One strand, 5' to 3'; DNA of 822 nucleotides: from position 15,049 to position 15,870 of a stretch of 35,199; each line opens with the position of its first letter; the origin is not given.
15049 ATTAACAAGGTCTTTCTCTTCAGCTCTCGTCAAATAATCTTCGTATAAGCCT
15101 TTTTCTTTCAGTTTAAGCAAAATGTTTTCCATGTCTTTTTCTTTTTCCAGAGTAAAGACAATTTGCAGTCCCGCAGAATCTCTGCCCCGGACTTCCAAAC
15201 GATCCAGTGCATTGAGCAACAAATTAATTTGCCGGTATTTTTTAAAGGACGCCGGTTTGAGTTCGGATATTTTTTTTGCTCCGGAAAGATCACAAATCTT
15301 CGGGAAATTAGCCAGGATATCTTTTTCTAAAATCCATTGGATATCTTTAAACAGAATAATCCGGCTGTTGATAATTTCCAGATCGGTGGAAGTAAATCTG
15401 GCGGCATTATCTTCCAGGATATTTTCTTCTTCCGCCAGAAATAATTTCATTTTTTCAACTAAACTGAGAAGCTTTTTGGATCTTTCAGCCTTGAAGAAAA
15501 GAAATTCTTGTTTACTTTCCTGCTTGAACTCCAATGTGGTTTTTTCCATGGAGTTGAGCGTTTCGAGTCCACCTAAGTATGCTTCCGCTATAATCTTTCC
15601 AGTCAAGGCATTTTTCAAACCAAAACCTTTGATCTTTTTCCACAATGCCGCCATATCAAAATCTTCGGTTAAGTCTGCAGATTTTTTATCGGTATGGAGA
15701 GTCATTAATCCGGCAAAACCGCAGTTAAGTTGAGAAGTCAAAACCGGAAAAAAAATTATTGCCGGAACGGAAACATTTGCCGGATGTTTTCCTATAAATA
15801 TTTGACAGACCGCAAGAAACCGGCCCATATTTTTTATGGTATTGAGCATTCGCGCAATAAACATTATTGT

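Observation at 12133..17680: Fis-HTH / GlmU-acetyltransferase-like / giant GlmS-like module: a non-canonical hexosamine-type pathway?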

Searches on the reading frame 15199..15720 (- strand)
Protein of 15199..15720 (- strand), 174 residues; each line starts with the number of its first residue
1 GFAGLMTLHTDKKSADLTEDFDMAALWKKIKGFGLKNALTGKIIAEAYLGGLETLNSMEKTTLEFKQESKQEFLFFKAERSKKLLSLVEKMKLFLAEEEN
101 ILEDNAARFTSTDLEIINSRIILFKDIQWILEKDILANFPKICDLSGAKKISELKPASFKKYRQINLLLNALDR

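Call 25: search_solved_structures(query=A2, max_evalue=10)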
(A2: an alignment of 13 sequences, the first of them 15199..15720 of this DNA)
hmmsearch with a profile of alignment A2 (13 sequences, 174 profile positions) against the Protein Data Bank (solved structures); distinct sequences matched with E-value up to 10: 0.

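Call 39: search_protein_families(library=pfam, proteins=[window:15199-15720:-], max_evalue=10)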
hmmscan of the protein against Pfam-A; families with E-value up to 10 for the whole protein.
window:15199-15720:- (174 aa): 0 families

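Call 41: predict_structure(alignment_id=A2)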
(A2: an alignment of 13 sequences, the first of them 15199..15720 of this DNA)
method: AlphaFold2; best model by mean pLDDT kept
length: 174 residues; sequences in the alignment: 13
mean_pLDDT: 86.3   pTM: 0.79
mean pLDDT of the five models: 86.3, 81.1, 78.4, 74.1, 72.7
residues with pLDDT >= 90: 114; 70-90: 43; 50-70: 3; < 50: 14
segments of 3 or more residues with pLDDT < 50: 1-14
pLDDT, mean of each block of 10 residues (from residue 1): 36 61 93 90 93 95 91 90 94 95 91 94 95 91 87 87 89 73
secondary structure, 60 per line:
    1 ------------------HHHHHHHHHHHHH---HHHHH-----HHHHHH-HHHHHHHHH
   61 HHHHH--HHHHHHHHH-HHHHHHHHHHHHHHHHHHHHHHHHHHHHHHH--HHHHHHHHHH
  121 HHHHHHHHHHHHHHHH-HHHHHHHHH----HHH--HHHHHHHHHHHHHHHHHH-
elements in order: H19-31 H35-39 H45-50 H52-65 H68-76 H78-108 H111-136 H138-146 H156-173

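Call 45: fold_search(model_id=the predicted structure, library=pdb)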
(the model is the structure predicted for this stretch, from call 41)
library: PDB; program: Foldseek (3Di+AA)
matches with E <= 10: 113; with E <= 0.001: 0
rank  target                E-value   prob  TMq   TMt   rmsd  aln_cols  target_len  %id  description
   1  6zbf_D                4.8e-01  0.44  0.34  0.30  23.7       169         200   18  Merozoite surface protein 1 (MSP-1) from Plasmodium falciparum, alternative conformation 3 (released 2021-05-19)
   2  9lgo_G                1.4e+00  0.21  0.34  0.30  24.2       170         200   10  Cryo-EM structure of the SPATA5-SPATA5L1-CINP-C1orf109 complex (released 2025-04-23)
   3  5j5k                  1.4e+00  0.15  0.26  0.28  12.2       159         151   16  CRYSTAL STRUCTURE OF AFMP4P IN COMPLEX WITH PALMITIC ACID (released 2017-04-05)
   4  5j5l                  1.5e+00  0.14  0.25  0.27  12.2       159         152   16  CRYSTAL STRUCTURE OF AFMP4P IN COMPLEX WITH ARACHIDONIC ACID (released 2017-04-05)
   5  7x0t_A                1.9e+00  0.06  0.21  0.06  24.9       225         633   14  Cryo-EM structure of human ABCD1 E630Q in the presence of C26:0-CoA and ATP (released 2023-03-22)
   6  7x07_B                2.3e+00  0.04  0.15  0.06  25.9       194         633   12  Cryo-EM structure of human ABCD1 in the presence of C26:0 (released 2023-03-22)
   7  6r80                  2.4e+00  0.08  0.22  0.19  15.0       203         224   12  Structure of AFF4 C-terminal homology domain (released 2019-06-12)
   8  6kn5                  2.4e+00  0.08  0.20  0.17  15.7       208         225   10  Crystal structure of AFF4 C-terminal domain (released 2020-07-08)
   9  5f4y_A                2.6e+00  0.13  0.31  0.31  13.5       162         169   13  Structure of the SD2 domain of Human Shroom2 (released 2016-10-19)
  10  9lgo_H                2.8e+00  0.18  0.37  0.32  22.8       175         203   11  Cryo-EM structure of the SPATA5-SPATA5L1-CINP-C1orf109 complex (released 2025-04-23)
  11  1ez3_B                2.8e+00  0.09  0.23  0.29  18.6       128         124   10  CRYSTAL STRUCTURE OF THE NEURONAL T-SNARE SYNTAXIN-1A (released 2000-06-07)
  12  9xzl_C                3.0e+00  0.10  0.22  0.17   9.3       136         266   12  Cryo-EM structure of F-box helicase 1 (FBH1) bound to an SCF ubiquitin ligase complex and a 3-way DNA fork (body struc (released 2026-01-28)
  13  8d9p                  3.6e+00  0.06  0.21  0.20  16.2       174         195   16  De Novo Photosynthetic Reaction Center Protein Equipped with Heme B and Mn(II) cations (released 2022-09-28)
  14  2i0m                  3.8e+00  0.21  0.35  0.30   9.3       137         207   14  Crystal structure of the phosphate transport system regulatory protein PhoU from Streptococcus pneumoniae (released 2006-09-19)
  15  4mu6                  4.0e+00  0.03  0.16  0.11  30.2       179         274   15  Crystal Structure of the N-terminal domain of Effector Protein LegC3 from Legionella pneumophila (released 2013-12-11)
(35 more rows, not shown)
